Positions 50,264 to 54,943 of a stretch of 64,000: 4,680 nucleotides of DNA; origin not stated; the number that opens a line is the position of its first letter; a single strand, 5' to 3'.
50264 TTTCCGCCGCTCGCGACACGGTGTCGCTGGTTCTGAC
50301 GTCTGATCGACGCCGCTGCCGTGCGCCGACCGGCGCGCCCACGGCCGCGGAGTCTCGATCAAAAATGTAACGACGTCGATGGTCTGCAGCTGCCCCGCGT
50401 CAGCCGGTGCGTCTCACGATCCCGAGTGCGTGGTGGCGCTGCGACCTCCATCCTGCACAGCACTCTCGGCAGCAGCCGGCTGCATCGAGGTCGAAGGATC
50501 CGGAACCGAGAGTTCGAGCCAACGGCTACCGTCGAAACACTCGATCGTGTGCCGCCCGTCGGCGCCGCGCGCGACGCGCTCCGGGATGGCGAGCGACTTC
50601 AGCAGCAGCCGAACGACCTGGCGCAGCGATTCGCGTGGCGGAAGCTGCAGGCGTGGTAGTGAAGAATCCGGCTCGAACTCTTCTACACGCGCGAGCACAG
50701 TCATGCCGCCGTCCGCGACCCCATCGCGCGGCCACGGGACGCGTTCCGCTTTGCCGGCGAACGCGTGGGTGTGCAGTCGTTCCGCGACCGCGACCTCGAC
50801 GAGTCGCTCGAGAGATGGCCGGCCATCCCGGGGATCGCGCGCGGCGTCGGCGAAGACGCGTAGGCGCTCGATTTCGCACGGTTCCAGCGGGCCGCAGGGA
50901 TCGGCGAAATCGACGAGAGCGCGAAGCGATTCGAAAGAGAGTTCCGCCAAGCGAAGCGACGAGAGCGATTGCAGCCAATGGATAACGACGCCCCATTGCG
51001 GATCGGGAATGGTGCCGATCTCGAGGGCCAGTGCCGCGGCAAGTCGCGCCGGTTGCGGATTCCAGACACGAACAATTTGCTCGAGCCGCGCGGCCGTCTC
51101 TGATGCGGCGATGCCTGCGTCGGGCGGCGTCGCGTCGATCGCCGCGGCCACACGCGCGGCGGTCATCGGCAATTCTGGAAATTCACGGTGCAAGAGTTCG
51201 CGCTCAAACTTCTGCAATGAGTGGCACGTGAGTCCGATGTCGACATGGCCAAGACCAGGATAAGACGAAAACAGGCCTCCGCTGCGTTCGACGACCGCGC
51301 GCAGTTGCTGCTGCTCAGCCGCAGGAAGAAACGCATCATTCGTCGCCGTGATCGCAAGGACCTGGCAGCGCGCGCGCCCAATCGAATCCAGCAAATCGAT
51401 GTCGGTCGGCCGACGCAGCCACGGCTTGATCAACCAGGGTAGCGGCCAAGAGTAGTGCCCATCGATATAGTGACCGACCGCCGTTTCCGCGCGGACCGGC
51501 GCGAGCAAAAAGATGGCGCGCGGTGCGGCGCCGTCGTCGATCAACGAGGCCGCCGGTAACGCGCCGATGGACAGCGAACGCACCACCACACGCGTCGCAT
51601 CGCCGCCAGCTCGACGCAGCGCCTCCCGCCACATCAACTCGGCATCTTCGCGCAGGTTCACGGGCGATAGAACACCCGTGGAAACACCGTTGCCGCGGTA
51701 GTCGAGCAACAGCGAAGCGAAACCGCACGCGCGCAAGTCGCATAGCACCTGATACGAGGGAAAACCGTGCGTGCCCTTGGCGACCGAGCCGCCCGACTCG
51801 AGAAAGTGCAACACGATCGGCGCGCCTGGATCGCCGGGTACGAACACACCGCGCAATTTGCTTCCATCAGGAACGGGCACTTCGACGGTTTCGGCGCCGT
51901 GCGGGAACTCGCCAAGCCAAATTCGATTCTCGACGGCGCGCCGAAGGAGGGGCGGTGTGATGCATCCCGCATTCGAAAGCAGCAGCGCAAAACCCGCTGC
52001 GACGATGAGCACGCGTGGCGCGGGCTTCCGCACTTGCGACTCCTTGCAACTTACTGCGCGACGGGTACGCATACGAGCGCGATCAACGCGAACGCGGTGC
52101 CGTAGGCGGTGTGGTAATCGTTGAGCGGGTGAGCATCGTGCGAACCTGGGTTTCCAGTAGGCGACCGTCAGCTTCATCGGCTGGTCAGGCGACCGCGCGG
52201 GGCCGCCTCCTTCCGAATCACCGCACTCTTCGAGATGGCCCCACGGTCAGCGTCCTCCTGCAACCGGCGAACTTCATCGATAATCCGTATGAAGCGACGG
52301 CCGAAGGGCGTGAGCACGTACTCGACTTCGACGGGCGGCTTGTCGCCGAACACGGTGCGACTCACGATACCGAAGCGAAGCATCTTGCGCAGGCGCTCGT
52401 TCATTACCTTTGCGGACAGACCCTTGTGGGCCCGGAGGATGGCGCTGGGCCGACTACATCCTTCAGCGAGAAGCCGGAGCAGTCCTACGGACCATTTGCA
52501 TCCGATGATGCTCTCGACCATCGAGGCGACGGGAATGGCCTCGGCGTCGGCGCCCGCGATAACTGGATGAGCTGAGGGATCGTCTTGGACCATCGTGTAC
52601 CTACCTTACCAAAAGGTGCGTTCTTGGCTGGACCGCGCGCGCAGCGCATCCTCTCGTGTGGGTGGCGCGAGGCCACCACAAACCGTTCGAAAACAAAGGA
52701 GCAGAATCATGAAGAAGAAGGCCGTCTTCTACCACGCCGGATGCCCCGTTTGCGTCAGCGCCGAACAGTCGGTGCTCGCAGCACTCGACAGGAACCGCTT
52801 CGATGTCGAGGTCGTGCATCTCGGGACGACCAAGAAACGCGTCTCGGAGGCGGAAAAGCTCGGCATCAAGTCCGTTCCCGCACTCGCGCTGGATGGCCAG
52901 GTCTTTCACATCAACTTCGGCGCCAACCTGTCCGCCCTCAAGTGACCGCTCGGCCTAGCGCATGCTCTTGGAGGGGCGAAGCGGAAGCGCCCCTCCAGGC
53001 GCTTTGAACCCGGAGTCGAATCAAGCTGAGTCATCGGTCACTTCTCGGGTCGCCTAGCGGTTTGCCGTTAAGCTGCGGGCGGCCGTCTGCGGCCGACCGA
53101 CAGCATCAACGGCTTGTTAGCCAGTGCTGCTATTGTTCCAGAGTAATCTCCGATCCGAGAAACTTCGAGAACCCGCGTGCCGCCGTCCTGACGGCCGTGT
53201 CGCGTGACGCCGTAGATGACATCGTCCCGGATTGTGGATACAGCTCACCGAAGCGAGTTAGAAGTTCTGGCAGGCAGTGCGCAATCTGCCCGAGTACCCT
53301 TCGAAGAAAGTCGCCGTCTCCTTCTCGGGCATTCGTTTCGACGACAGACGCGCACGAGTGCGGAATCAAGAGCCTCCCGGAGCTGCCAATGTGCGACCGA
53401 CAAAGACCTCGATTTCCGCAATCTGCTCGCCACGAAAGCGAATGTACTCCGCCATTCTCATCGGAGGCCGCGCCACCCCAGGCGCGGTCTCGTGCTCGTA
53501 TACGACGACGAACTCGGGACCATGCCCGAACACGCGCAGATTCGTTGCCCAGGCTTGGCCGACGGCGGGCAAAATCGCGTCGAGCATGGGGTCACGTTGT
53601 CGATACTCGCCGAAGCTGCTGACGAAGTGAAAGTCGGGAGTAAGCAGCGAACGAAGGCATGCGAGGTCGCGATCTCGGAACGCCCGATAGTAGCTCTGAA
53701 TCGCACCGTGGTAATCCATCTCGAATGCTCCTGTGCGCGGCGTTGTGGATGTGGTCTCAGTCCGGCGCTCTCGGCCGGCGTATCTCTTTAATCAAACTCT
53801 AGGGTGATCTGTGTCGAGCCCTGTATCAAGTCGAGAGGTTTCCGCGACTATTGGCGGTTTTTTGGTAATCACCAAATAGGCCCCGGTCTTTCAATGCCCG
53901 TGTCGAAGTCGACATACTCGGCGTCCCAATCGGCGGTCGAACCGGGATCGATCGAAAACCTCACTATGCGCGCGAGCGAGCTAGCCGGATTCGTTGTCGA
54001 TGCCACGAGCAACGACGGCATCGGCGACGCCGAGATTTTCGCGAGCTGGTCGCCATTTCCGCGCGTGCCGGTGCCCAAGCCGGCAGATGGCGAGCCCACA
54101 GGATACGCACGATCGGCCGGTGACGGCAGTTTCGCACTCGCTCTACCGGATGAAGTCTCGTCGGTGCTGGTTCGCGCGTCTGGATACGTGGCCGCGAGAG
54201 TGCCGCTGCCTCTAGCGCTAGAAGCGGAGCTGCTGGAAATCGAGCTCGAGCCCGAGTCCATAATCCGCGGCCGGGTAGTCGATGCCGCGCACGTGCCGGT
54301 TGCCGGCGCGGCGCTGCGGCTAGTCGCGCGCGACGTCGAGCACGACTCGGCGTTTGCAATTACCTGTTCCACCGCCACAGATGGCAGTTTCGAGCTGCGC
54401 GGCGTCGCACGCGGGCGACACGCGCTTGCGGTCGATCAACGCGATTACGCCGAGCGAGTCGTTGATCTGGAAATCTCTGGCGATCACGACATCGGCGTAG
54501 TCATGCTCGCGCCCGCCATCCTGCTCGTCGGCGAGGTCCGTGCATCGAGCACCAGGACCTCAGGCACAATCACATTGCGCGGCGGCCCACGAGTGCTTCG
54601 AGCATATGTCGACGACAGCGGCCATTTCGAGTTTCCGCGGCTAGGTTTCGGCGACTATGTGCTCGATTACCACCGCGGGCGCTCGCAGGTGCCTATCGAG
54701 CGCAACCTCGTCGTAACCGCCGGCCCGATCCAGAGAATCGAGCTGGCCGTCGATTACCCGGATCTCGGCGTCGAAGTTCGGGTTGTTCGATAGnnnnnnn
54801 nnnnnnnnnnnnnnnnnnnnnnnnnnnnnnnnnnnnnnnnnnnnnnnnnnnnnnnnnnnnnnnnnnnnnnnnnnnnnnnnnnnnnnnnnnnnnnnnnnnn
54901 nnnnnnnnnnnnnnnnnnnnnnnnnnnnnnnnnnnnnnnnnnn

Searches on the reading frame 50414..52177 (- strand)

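Call 5: search_protein_families(library=pfam, proteins=[window:50414-52177:-], max_evalue=0.01)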
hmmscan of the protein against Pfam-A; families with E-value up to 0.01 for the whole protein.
window:50414-52177:- (587 aa): 1 family
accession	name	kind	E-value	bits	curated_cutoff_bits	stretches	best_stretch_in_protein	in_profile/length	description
PF12146.15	Hydrolase_4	-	0.00035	20.4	27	1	145-229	24-111/239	Serine aminopeptidase, S33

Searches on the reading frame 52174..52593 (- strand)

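Call 5: search_protein_families(library=pfam, proteins=[window:52174-52593:-], max_evalue=0.01)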
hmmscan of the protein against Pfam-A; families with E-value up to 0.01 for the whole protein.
window:52174-52593:- (139 aa): 1 family
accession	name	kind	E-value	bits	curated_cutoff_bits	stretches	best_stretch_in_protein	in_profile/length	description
PF01638.23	HxlR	-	4.5e-13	49.3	20.8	1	29-112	1-83/91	HxlR-like helix-turn-helix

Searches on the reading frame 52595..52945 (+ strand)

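Call 5: search_protein_families(library=pfam, proteins=[window:52595-52945:+], max_evalue=0.01)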
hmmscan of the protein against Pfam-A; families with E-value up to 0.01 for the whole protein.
window:52595-52945:+ (116 aa): 4 families
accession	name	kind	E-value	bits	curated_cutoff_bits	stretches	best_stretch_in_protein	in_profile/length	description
PF13192.12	Thioredoxin_3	-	2.6e-07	31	24.8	1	44-105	5-61/76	Thioredoxin domain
PF13462.12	Thioredoxin_4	-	0.0023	18.6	23.2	0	80-105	126-151/165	Thioredoxin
PF13728.12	TraF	-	0.0031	17.8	23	1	44-99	135-198/224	F plasmid transfer operon protein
PF00462.30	Glutaredoxin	-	0.0037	17.9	22.9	1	45-103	4-59/60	Glutaredoxin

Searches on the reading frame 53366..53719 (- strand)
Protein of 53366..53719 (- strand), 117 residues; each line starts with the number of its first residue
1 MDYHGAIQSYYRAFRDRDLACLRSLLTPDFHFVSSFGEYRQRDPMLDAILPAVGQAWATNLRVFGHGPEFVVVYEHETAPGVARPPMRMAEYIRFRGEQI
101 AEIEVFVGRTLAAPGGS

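Call 5: search_protein_families(library=pfam, proteins=[window:53366-53719:-], max_evalue=0.01)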
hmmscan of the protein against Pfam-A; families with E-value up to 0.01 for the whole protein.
window:53366-53719:- (117 aa): 3 families
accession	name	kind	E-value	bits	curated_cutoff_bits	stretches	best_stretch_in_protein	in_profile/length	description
PF12680.13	SnoaL_2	-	9.5e-09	36.2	27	1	8-103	2-102/102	SnoaL-like domain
PF14534.12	DUF4440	-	0.00013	22.9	25.2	1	7-76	5-77/107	Domain of unknown function (DUF4440)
PF13474.12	SnoaL_3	-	0.0011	19.7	22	1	6-51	4-51/121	SnoaL-like domain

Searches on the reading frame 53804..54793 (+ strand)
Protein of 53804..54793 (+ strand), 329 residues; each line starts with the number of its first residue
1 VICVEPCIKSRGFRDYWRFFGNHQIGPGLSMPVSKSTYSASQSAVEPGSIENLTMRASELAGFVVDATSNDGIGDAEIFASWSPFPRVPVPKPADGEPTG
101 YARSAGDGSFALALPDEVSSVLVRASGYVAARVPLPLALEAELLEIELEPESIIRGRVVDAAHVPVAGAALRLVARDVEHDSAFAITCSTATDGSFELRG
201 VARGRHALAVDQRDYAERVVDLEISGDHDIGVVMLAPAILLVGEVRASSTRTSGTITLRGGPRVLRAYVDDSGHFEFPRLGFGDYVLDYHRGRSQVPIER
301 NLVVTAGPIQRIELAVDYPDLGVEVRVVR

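Call 5: search_protein_families(library=pfam, proteins=[window:53804-54793:+], max_evalue=0.01)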
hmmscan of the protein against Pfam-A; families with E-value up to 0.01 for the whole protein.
window:53804-54793:+ (329 aa): 5 families
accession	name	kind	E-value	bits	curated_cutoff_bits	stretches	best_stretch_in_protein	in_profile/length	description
PF13620.12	CarboxypepD_reg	-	1.8e-17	63.9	32.3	2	154-225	2-70/82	Carboxypeptidase regulatory-like domain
PF13715.12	CarbopepD_reg_2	-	1e-06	29.1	32.2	1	154-245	1-86/88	CarboxypepD_reg-like domain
PF09430.16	EMC7_beta-sandw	-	1.7e-06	28.6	26.6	0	179-224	15-59/122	ER membrane protein complex subunit 7, beta-sandwich domain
PF25020.1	TTR_TEN1-4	-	0.0086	16.4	27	0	151-206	6-55/86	Teneurin TTR-like domain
PF23193.1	NOMO_3rd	-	0.0092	16.5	27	0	267-294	62-89/120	NOMO third transthyretin-like domain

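Call 20: list_cluster_members(proteins=[P0121, window:53804-54793:+, window:54827-55678:+])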
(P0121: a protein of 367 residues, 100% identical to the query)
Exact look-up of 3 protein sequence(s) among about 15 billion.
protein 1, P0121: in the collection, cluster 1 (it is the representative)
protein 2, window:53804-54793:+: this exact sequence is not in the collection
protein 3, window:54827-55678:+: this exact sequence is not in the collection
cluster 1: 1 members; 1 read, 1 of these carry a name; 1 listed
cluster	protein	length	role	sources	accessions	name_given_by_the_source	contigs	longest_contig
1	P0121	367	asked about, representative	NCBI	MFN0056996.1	MAG: choice-of-anchor L domain-containing protein [Planctomycetota bacterium]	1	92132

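Call 21: find_related_loci(query=window:53804-54793:+, collection=metagenome_contigs, flank=10000)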
Query window:53804-54793:+ (329 aa) in metagenome_contigs; peptide patterns used: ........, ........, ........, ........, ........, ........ (x = any residue, [..] = any of these).
600 stretches matched a pattern (row limit reached: there are more); 3 encode a relative of the query (tblastn E <= 1e-3); 3 distinct loci.
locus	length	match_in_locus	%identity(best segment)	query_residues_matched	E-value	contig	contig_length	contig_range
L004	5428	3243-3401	42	264-316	5e-8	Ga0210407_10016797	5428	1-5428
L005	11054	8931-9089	38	264-316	8e-7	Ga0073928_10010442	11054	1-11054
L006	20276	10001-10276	35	237-321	1e-6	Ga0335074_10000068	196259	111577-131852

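Call 40: search_protein_families(library=ncbifam, proteins=[window:53804-54793:+], max_evalue=0.01)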
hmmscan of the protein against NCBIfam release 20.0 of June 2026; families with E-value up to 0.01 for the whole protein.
window:53804-54793:+ (329 aa): 0 families
